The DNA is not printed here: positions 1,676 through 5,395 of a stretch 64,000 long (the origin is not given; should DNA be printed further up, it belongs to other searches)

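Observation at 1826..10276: Five-gene translationally coupled operon encoding only exported Cys-rich proteins of unknown family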

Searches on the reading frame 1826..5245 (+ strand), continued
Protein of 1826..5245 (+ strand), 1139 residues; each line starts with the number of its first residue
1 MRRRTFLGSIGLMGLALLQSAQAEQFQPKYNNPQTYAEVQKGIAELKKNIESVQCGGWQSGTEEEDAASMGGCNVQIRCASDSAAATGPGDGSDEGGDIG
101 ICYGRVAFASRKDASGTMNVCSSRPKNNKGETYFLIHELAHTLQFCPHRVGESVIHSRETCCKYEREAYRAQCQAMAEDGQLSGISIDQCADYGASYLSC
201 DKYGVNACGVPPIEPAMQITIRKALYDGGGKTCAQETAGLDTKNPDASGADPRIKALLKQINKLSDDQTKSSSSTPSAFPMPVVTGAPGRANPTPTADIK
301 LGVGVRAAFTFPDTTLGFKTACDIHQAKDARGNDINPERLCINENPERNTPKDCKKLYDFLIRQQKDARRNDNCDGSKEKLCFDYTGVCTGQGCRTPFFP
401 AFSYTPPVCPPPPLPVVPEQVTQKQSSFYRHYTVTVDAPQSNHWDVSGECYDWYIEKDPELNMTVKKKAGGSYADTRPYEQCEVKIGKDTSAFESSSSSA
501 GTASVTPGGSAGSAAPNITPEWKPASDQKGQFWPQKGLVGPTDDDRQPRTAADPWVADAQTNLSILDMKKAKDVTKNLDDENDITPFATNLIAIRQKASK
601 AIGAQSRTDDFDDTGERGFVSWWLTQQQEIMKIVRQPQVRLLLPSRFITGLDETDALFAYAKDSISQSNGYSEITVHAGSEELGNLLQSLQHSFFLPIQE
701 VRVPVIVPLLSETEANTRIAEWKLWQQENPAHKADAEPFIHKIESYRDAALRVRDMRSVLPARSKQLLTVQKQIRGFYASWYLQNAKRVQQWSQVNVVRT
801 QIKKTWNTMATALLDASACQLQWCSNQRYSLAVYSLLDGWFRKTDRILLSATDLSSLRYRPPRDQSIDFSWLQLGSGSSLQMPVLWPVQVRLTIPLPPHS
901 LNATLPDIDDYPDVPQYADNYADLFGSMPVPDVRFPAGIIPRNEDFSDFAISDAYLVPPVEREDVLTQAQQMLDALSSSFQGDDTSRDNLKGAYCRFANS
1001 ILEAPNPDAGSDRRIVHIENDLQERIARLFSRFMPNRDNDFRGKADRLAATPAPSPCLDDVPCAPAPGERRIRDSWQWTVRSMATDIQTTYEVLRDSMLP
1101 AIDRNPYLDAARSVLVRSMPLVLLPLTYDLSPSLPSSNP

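Call 72: fold_search(model_id=the predicted structure, library=pdb)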
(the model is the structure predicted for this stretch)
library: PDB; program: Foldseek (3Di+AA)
matches with E <= 10: 74; with E <= 0.001: 0
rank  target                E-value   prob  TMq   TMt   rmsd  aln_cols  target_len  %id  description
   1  6o0a                  1.1e+00  0.03  0.05  0.10  23.4       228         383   11  Crystal structure of flavohemoglobin from Malassezia yamatoensis with bound FAD and heme determined by iron SAD phasing (released 2019-03-06)
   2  1ow4_A                1.8e+00  0.06  0.04  0.18  15.9       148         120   11  Crystal structure of a pheromone binding protein from the cockroach Leucophaea maderae in complex with the fluorescent (released 2003-08-05)
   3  8d1x_C                2.2e+00  0.04  0.05  0.10  18.9       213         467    9  Crystal Structure of aminopeptidase A from Neisseria gonorrhoeae (released 2022-06-08)
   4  6egk_A                2.3e+00  0.05  0.04  0.11  16.2       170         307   10  T181N Cucumene Synthase (released 2018-10-31)
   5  1org_A                2.3e+00  0.04  0.03  0.17  16.0       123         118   13  The crystal structure of a pheromone binding protein from the cockroach Leucophaea maderae reveals a new mechanism of  (released 2003-08-05)
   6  7jve_C                2.7e+00  0.05  0.06  0.17  27.4       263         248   10  Crystal structure of Salmonella enterica Typhimurium BcfH (released 2021-04-21)
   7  1epx_A                2.8e+00  0.05  0.04  0.10  18.5       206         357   11  CRYSTAL STRUCTURE ANALYSIS OF ALDOLASE FROM L. MEXICANA (released 2000-07-13)
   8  6ylg_b                2.8e+00  0.02  0.04  0.07  21.0       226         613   12  Rix1-Rea1 pre-60S particle - 60S core, body 1 (rigid body refinement) (released 2020-07-29)
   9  8jgt                  3.1e+00  0.04  0.04  0.08  20.2       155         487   14  Crystal structure of Deinococcus radiodurans exopolyphosphatase E114A mutant (released 2024-05-15)
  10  1p28_B                3.1e+00  0.04  0.04  0.21  15.7       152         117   10  The crystal structure of a pheromone binding protein from the cockroach Leucophaea maderae in complex with a component (released 2003-08-05)
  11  1jqk_A                3.3e+00  0.03  0.04  0.07  19.3       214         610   12  Crystal structure of carbon monoxide dehydrogenase from Rhodospirillum rubrum (released 2001-10-17)
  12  6xmj_Q                3.3e+00  0.02  0.04  0.13  17.6       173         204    9  Human 20S proteasome bound to an engineered 11S (PA26) activator (released 2020-07-22)
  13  8d1x_A                3.4e+00  0.04  0.05  0.10  18.8       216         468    9  Crystal Structure of aminopeptidase A from Neisseria gonorrhoeae (released 2022-06-08)
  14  8v87_b                3.8e+00  0.02  0.04  0.08  22.5       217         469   12  60S ribosome biogenesis intermediate (Dbp10 post-catalytic structure - Overall map) (released 2024-05-01)
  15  7ohu_b                4.1e+00  0.03  0.04  0.09  20.0       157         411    9  Nog1-TAP associated immature ribosomal particles from S. cerevisiae after rpL2 expression shut down, population B (released 2021-11-03)
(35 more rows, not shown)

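Call 73: find_encoding_contigs(protein=P0012, flank=10000, max_places=1)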
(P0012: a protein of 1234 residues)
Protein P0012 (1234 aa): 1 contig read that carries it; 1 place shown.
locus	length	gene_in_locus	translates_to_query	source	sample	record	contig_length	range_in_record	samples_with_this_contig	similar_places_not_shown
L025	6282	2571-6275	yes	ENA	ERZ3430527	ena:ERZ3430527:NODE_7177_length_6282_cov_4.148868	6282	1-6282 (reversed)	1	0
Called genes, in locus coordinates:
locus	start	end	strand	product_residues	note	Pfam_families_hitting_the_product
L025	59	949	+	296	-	PF01565:FAD_binding_4, PF02873:MurB_C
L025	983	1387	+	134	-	-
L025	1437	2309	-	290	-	PF00436:SSB, PF01336:tRNA_anti-codon (faint), PF00436:SSB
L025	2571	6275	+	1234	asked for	-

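Call 74: find_encoding_contigs(protein=P0029, flank=10000, max_places=1)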
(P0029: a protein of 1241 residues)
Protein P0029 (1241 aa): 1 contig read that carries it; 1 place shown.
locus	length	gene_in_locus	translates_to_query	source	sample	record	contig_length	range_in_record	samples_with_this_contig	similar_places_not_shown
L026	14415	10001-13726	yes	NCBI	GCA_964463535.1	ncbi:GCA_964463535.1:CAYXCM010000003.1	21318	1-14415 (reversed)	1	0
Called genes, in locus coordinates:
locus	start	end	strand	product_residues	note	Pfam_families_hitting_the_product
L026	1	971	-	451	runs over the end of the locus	PF00275:EPSP_synthase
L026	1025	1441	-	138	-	PF01252:Peptidase_A8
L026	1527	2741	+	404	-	PF01098:FTSW_RODA_SPOVE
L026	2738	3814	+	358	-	PF03033:Glyco_transf_28, PF04101:Glyco_tran_28_C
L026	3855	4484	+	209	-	PF00160:Pro_isomerase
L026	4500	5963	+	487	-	PF00749:tRNA-synt_1c, PF19269:Anticodon_2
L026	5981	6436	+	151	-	-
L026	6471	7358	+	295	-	PF01565:FAD_binding_4, PF02873:MurB_C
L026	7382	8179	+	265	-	-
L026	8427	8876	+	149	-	-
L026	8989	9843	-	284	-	PF00436:SSB, PF22657:SSB_1 (faint), PF01336:tRNA_anti-codon (faint), PF00436:SSB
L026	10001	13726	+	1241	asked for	-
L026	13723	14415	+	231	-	?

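Call 75: find_encoding_contigs(protein=P0037, flank=10000, max_places=1)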
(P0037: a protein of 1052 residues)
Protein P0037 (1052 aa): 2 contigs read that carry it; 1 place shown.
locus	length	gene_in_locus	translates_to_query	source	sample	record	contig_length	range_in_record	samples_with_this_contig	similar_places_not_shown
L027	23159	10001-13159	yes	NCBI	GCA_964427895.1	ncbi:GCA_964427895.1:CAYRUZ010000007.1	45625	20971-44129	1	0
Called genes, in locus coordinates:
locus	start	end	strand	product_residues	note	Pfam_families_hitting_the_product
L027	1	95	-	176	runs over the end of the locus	-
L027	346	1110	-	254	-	PF23914:TPR_CcmH_CycH (weak), PF14559:TPR_19, PF13432:TPR_16 (weak), PF12895:ANAPC3, PF00515:TPR_1 (weak), PF07719:TPR_2, PF13424:TPR_12 (weak), PF14559:TPR_19, +10 more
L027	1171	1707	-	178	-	PF01252:Peptidase_A8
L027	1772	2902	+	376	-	PF01098:FTSW_RODA_SPOVE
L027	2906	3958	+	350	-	PF03033:Glyco_transf_28, PF13579:Glyco_trans_4_4 (weak), PF04101:Glyco_tran_28_C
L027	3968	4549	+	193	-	PF00160:Pro_isomerase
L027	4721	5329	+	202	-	PF00160:Pro_isomerase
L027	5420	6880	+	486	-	PF00749:tRNA-synt_1c, PF19269:Anticodon_2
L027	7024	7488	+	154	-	-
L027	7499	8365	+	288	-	PF01565:FAD_binding_4, PF02873:MurB_C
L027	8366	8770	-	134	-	PF00188:CAP (weak)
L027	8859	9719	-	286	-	PF00436:SSB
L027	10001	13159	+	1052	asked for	-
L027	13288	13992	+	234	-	-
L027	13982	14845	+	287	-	-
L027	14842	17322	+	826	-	-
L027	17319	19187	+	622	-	-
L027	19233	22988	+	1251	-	PF02811:PHP, PF07733:DNA_pol3_alpha, PF17657:DNA_pol3_finger, PF14579:HHH_6, PF01336:tRNA_anti-codon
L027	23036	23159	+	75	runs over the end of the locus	-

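Call 76: find_encoding_contigs(protein=P0066, flank=10000, max_places=1)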
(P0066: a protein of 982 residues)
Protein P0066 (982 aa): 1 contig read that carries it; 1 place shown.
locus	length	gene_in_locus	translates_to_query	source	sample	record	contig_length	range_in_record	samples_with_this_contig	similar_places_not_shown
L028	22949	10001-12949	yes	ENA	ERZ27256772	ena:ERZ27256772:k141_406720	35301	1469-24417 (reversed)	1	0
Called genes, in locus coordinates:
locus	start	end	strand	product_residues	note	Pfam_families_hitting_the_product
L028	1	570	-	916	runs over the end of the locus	PF07517:SecA_DEAD, PF00271:Helicase_C (faint), PF01043:SecA_PP_bind, PF21090:P-loop_SecA, PF07516:SecA_SW, PF02810:SEC-C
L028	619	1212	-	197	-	PF00814:TsaD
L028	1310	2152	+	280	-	PF00535:Glycos_transf_2, PF10111:Glyco_tranf_2_2 (weak), PF13641:Glyco_tranf_2_3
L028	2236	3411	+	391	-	PF01098:FTSW_RODA_SPOVE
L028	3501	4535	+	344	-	PF03033:Glyco_transf_28, PF04101:Glyco_tran_28_C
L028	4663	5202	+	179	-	PF00160:Pro_isomerase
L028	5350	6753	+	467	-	PF00749:tRNA-synt_1c, PF19269:Anticodon_2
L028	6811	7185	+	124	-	-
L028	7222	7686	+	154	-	-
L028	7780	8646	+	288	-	PF01565:FAD_binding_4, PF02873:MurB_C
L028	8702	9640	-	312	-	PF00436:SSB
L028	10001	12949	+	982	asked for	-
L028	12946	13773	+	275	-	-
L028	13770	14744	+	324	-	-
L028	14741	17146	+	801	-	-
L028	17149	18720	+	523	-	-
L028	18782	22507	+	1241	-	PF02811:PHP, PF07733:DNA_pol3_alpha, PF17657:DNA_pol3_finger, PF14579:HHH_6, PF01336:tRNA_anti-codon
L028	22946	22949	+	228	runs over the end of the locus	-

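Call 77: find_encoding_contigs(protein=P0088, flank=10000, max_places=1)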
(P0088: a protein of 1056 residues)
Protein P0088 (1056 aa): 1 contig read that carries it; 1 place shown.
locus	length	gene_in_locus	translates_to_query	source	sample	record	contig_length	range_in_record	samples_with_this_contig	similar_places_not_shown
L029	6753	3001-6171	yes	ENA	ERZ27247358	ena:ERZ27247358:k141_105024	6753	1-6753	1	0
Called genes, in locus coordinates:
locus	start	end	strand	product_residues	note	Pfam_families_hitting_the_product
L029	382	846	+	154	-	-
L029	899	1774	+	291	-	PF01565:FAD_binding_4, PF02873:MurB_C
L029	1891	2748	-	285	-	PF00436:SSB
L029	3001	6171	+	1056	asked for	-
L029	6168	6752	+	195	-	?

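Call 78: find_encoding_contigs(protein=P0132, flank=10000, max_places=1)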
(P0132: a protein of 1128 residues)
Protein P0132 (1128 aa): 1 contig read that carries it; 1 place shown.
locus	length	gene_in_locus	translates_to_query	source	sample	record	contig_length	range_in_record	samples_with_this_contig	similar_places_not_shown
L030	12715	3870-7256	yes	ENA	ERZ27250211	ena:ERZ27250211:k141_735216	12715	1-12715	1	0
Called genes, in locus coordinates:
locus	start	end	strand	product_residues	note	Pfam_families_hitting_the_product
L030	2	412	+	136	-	?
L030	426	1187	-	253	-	PF08241:Methyltransf_11 (weak), PF13649:Methyltransf_25 (weak)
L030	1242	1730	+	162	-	-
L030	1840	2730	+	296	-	PF01565:FAD_binding_4, PF02873:MurB_C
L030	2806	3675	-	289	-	PF00436:SSB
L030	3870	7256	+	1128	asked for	-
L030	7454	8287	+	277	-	-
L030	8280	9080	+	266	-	-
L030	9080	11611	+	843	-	-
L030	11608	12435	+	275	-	PF13948:DUF4215 (faint)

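Call 79: find_encoding_contigs(protein=P0134, flank=10000, max_places=1)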
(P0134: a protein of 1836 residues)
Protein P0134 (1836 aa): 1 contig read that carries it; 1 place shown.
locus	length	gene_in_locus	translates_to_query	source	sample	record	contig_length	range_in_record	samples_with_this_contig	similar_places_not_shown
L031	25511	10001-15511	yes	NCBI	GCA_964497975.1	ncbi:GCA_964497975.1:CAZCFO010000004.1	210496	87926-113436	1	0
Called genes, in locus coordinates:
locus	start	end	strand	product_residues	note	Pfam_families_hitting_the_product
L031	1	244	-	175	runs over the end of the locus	-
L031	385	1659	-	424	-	PF00275:EPSP_synthase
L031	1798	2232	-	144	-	PF01252:Peptidase_A8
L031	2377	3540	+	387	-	PF01098:FTSW_RODA_SPOVE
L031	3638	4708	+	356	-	PF03033:Glyco_transf_28, PF13579:Glyco_trans_4_4 (weak), PF04101:Glyco_tran_28_C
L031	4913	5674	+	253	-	PF00160:Pro_isomerase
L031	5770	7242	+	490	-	PF00749:tRNA-synt_1c, PF19269:Anticodon_2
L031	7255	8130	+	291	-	PF01565:FAD_binding_4, PF02873:MurB_C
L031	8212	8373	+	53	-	-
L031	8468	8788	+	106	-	-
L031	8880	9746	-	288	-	PF00436:SSB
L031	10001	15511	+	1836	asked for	-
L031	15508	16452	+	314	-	-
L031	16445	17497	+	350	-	-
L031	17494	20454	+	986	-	-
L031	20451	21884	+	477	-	-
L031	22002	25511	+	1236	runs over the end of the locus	PF02811:PHP, PF07733:DNA_pol3_alpha, PF17657:DNA_pol3_finger, PF14579:HHH_6, PF01336:tRNA_anti-codon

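Call 80: list_cluster_members(proteins=[P0029, P0037, P0134, P0008, P0031, P0047, P0091, P0122, P0152, P0085])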
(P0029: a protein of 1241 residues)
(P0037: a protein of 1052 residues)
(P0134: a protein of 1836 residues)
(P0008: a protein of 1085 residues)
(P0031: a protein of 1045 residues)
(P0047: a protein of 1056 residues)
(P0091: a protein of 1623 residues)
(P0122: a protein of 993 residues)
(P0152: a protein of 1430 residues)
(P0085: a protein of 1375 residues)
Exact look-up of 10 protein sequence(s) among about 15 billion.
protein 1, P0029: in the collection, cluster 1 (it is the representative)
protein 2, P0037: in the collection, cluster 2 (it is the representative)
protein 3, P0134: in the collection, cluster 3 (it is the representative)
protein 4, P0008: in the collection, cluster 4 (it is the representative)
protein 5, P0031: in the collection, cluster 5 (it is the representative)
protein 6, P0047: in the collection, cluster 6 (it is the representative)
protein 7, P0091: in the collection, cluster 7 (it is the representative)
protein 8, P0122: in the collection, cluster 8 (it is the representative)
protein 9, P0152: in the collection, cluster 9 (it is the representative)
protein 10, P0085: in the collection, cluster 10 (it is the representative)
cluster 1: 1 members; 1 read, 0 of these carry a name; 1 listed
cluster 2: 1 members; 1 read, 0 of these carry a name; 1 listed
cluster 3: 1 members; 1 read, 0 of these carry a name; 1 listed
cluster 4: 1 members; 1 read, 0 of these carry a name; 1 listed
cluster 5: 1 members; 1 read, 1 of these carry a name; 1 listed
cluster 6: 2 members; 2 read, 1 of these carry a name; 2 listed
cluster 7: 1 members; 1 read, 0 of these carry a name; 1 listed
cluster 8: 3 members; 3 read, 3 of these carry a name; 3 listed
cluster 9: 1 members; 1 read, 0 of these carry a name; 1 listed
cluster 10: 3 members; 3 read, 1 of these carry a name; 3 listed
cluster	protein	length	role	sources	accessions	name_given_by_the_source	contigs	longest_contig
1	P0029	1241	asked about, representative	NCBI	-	-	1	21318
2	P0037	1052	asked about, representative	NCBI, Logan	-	-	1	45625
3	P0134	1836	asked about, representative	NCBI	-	-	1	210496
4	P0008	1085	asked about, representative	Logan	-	-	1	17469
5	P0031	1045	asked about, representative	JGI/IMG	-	hypothetical protein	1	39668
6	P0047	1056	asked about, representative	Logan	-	-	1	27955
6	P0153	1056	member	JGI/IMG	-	hypothetical protein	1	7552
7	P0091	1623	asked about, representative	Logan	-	-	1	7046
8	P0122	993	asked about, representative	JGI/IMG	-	hypothetical protein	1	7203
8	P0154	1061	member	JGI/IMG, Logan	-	hypothetical protein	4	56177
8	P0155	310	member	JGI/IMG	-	hypothetical protein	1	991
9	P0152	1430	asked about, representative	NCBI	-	-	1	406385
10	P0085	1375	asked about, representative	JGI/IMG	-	-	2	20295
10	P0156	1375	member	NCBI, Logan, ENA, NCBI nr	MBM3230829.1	hypothetical protein FJZ28_00710 [Candidatus Peregrinibacteria bacterium] | hypothetical protein [Candidatus Peregrinibacteria bacterium]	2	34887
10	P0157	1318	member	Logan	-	-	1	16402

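Call 91: fold_search(model_id=the predicted structure, library=viral)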
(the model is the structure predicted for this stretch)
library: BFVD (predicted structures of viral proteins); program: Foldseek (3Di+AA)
matches with E <= 10: 116; with E <= 0.001: 0
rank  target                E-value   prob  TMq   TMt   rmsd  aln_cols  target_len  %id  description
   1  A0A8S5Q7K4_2          2.0e-02  0.11  0.07  0.06  41.4       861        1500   10  Large polyvalent protein-associated domain-containing protein [Podoviridae sp. ctJaJ36]
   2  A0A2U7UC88            1.7e-01  0.09  0.05  0.12  23.8       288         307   14  Uncharacterized protein [Pandoravirus neocaledonia]
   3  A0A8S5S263            2.3e-01  0.35  0.08  0.29  23.4       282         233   13  Lethal factor [Siphoviridae sp. ctCIv11]
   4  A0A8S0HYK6            2.8e-01  0.21  0.05  0.20  16.8       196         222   12  (no name in the UniProt tables at hand)
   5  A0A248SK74            3.0e-01  0.15  0.06  0.20  18.3       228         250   12  (no name in the UniProt tables at hand)
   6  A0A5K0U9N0            3.5e-01  0.05  0.05  0.07  23.9       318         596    8  Nucleotidyltransferase domain-containing protein [Yasminevirus sp. GU-2018]
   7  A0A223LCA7            8.3e-01  0.23  0.07  0.29  13.5       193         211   13  IrrE N-terminal-like domain-containing protein [Bacillus phage PBS1]
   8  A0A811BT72            1.0e+00  0.05  0.05  0.13  23.2       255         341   14  Uncharacterized protein [Pandoravirus japonicus]
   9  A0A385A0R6            1.0e+00  0.05  0.06  0.13  23.7       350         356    9  (no name in the UniProt tables at hand)
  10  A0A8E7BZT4            1.3e+00  0.08  0.04  0.09  15.2       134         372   11  (no name in the UniProt tables at hand)
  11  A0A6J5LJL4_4          1.5e+00  0.06  0.05  0.05  22.0       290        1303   11  LT_GEWL domain containing protein [uncultured Caudovirales phage]
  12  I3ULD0                1.5e+00  0.09  0.06  0.09  17.6       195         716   11  (no name in the UniProt tables at hand)
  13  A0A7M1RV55            1.8e+00  0.06  0.07  0.23  16.1       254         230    9  Uncharacterized protein [uncultured phage cr125_1]
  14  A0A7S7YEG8            1.9e+00  0.08  0.06  0.11  13.0       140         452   11  Uncharacterized protein [Medusavirus stheno T3]
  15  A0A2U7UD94            1.9e+00  0.07  0.04  0.22  16.5       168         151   12  Uncharacterized protein [Pandoravirus neocaledonia]
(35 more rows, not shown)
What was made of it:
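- Weak Foldseek hits in BFVD are enriched for small zincins: lethal factor, IrrE-like, SprT-like and M10 (call 91).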
